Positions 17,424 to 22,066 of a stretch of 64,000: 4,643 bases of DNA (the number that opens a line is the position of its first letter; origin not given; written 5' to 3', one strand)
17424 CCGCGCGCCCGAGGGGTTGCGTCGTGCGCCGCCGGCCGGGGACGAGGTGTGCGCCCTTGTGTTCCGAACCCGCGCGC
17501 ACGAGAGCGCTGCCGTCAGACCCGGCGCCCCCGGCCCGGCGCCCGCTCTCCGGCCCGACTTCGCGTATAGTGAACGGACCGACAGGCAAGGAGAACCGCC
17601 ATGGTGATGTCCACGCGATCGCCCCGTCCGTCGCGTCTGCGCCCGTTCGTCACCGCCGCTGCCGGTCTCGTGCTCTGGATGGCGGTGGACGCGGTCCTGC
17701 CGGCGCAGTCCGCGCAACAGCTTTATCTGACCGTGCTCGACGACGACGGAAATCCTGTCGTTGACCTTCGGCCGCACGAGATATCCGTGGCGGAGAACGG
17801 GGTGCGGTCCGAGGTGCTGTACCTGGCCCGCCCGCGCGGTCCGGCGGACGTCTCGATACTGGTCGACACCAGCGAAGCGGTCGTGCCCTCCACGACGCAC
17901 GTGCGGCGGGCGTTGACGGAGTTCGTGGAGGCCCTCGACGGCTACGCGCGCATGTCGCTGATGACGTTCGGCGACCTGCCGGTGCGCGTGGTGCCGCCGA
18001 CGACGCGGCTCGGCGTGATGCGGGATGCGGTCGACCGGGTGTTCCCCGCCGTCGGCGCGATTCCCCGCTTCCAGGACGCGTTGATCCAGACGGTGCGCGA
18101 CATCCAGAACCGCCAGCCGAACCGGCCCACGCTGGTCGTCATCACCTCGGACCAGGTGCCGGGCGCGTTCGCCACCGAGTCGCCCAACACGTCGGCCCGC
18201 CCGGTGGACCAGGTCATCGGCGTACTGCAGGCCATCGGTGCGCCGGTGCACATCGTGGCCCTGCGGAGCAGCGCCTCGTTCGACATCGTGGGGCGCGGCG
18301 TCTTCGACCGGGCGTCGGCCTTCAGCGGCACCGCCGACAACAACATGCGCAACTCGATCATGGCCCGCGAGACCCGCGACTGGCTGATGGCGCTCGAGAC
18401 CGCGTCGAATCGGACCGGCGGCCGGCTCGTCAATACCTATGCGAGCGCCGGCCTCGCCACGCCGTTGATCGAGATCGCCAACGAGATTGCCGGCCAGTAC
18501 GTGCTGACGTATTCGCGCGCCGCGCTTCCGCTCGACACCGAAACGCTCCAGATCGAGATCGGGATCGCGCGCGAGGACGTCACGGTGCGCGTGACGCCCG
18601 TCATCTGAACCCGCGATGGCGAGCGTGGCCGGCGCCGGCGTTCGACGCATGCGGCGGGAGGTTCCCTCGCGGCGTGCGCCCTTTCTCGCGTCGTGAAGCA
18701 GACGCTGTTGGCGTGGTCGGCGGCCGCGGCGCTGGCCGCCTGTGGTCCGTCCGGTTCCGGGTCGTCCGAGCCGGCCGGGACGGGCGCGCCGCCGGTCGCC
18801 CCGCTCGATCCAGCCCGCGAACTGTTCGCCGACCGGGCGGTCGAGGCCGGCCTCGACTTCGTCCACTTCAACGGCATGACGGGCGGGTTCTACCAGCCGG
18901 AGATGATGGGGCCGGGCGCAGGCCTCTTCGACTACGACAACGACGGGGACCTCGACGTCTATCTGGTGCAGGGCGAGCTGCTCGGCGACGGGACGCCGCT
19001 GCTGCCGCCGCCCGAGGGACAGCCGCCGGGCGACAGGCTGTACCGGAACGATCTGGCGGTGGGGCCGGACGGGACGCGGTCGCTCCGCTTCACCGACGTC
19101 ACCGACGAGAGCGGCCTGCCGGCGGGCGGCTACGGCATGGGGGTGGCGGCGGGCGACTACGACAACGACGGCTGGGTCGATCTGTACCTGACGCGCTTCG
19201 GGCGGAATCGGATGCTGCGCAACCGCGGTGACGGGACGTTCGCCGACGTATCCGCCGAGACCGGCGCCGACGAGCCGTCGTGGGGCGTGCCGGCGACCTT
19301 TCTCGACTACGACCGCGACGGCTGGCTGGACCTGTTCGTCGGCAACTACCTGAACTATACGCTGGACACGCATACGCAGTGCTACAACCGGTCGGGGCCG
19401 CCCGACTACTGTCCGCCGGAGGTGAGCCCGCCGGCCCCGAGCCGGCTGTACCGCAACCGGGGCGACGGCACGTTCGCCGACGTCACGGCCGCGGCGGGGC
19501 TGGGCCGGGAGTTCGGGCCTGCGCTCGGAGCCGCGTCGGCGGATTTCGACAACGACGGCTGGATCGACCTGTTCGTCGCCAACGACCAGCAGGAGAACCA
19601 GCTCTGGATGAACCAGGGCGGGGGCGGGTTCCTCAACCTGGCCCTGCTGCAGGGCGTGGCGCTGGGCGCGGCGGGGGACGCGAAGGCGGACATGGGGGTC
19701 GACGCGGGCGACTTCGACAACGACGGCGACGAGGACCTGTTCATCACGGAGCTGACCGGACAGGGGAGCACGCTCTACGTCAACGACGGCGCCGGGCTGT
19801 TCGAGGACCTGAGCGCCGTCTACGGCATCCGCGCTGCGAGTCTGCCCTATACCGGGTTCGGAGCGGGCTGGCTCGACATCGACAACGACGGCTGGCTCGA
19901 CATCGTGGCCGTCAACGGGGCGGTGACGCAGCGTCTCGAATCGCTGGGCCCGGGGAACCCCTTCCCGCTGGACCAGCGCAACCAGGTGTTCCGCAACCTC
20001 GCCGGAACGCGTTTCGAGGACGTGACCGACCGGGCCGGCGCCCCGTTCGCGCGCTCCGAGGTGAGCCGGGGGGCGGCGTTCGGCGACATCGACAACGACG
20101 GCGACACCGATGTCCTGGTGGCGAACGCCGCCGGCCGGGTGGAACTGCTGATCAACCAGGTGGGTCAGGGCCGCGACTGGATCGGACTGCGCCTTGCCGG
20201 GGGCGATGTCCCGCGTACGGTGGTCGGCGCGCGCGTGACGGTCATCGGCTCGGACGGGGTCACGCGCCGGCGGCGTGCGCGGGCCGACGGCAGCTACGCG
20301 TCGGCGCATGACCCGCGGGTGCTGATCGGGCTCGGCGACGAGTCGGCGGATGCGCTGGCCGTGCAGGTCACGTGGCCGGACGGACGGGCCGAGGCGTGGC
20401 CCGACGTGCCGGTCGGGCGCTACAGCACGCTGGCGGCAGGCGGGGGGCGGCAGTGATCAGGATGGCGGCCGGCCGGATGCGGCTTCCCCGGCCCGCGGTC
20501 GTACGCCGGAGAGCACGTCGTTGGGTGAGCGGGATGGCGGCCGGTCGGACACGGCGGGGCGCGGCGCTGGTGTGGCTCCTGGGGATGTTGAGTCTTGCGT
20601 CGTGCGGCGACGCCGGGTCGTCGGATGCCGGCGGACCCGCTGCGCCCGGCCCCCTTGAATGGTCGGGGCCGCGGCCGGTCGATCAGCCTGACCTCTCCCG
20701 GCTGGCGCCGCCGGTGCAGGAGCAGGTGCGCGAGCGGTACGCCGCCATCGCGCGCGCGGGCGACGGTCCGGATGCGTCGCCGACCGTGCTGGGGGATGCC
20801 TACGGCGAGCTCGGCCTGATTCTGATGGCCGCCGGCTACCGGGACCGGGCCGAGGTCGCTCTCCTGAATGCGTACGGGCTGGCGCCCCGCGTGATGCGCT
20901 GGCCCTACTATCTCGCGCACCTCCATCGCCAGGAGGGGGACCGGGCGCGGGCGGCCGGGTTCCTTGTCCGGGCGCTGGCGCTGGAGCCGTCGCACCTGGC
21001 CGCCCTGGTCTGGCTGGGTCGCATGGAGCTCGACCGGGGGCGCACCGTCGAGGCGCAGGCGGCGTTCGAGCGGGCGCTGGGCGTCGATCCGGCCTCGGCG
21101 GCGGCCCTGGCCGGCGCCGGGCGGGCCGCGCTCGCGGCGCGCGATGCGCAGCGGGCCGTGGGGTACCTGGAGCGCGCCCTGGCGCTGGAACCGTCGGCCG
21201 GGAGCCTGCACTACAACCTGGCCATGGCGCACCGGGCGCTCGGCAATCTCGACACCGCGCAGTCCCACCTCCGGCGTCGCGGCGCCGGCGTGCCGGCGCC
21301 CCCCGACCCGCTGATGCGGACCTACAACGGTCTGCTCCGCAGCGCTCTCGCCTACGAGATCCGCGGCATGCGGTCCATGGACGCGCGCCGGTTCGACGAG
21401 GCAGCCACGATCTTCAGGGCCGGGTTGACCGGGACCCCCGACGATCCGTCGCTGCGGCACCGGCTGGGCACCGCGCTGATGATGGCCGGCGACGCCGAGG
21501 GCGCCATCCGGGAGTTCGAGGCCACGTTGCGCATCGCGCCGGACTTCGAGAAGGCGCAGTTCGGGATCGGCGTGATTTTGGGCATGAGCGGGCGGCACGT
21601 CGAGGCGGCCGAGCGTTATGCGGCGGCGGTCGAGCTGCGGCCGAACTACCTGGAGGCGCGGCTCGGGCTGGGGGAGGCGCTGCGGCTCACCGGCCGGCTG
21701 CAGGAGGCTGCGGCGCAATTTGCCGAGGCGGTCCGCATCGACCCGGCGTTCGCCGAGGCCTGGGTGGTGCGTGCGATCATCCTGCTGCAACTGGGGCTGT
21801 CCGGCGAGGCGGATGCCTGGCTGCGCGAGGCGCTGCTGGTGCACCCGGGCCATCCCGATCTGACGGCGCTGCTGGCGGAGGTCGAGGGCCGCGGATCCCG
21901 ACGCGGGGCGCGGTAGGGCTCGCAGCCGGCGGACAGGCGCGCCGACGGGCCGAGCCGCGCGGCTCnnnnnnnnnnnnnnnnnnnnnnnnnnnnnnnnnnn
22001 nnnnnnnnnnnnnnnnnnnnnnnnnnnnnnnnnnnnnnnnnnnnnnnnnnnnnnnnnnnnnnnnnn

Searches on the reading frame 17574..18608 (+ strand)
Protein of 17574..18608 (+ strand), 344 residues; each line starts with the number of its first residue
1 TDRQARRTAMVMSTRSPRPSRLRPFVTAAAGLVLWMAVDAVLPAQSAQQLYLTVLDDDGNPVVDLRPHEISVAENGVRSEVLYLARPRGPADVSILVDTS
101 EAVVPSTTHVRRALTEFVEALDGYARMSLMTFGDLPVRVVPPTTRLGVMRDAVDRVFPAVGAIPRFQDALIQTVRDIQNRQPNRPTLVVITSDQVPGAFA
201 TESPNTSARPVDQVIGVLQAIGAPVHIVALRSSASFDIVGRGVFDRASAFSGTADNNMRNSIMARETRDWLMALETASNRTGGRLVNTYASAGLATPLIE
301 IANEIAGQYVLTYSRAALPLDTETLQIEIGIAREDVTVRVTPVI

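Call 101: search_protein_families(library=pfam, proteins=[window:17574-18608:+], max_evalue=0.0001)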
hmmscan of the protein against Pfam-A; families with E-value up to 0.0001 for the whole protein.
window:17574-18608:+ (344 aa): 1 family
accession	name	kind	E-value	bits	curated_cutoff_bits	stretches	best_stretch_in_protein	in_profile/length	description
PF13519.12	VWA_2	-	1.4e-07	32.5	27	1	95-193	3-105/107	von Willebrand factor type A domain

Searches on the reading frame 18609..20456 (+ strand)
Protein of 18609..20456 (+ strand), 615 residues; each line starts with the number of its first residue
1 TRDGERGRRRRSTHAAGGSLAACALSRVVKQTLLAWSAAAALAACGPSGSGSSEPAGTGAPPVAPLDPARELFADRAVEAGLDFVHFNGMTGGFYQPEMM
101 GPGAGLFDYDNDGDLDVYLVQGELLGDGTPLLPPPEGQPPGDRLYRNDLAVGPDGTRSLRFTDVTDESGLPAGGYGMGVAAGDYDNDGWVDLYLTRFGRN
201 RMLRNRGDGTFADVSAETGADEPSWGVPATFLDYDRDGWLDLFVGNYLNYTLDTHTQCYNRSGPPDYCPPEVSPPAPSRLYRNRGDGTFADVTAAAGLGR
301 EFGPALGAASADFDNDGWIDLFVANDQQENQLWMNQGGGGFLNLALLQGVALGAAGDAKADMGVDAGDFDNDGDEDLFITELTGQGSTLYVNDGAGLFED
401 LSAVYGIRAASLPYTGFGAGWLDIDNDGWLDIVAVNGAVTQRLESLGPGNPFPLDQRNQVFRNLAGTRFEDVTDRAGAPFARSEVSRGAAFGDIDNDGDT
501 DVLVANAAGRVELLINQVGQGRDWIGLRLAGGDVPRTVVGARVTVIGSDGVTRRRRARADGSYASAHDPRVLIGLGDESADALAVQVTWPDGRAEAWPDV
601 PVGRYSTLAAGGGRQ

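Call 68: search_protein_families(library=pfam, proteins=[window:18609-20456:+], max_evalue=0.00001)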
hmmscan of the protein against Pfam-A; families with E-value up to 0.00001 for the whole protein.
window:18609-20456:+ (615 aa): 3 families
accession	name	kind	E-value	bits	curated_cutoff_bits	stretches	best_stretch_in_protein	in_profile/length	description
PF13517.12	FG-GAP_3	-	1.2e-49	167.2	26.9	6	183-244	1-61/61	FG-GAP-like repeat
PF01839.29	FG-GAP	-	1.3e-14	54.1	22.1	0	489-510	5-26/37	FG-GAP repeat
PF07593.17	UnbV_ASPIC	-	2.3e-13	50.3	23.4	1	539-605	2-66/68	ASPIC and UnbV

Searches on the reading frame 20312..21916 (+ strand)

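Call 101: search_protein_families(library=pfam, proteins=[window:20312-21916:+], max_evalue=0.0001)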
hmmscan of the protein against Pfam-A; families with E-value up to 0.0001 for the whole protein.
window:20312-21916:+ (534 aa): 15 families
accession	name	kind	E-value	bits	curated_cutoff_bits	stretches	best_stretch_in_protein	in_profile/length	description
PF07719.23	TPR_2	-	6.3e-33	110.6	27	0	450-479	4-33/34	Tetratricopeptide repeat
PF14559.12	TPR_19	-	2.1e-31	108.5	25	5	461-523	5-67/68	Tetratricopeptide repeat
PF13428.12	TPR_14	-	7.7e-26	88.4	23.5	0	448-488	2-42/44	Tetratricopeptide repeat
PF13432.12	TPR_16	-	1.2e-22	80.4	32.7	4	427-478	11-62/65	Tetratricopeptide repeat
PF13181.12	TPR_8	-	1.5e-22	78.2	25.7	0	448-479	2-33/34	Tetratricopeptide repeat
PF13431.12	TPR_17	-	1.8e-22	78.1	24.4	0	286-317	2-33/34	Tetratricopeptide repeat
PF13414.12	TPR_11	-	5.8e-21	74.3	26.8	0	454-495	1-42/42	TPR repeat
PF00515.34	TPR_1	-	1.1e-20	73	27.8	0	449-479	3-33/34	Tetratricopeptide repeat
PF13424.12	TPR_12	-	1.3e-13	51.4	30.1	1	415-478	5-76/77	Tetratricopeptide repeat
PF23914.1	TPR_CcmH_CycH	-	6.2e-13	49.3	42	0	167-258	56-150/158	Cytochrome c-type biogenesis protein H TPR domain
PF13176.12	TPR_7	-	1.4e-09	37.7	27.9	0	201-226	5-32/36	Tetratricopeptide repeat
PF13174.12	TPR_6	-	1.5e-09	38.3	26.3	0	301-322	4-25/33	Tetratricopeptide repeat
PF13371.12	TPR_9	-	5.1e-09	36.5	35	0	359-414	9-64/73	Tetratricopeptide repeat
PF24575.1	TPR_Slam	-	8.9e-08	33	35.2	0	416-470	50-104/104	Surface lipoprotein assembly modifier, N-terminal TPR repeats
PF12895.13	ANAPC3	-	1.3e-07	32.2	27.2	0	199-254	27-81/82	Anaphase-promoting complex, cyclosome, subunit 3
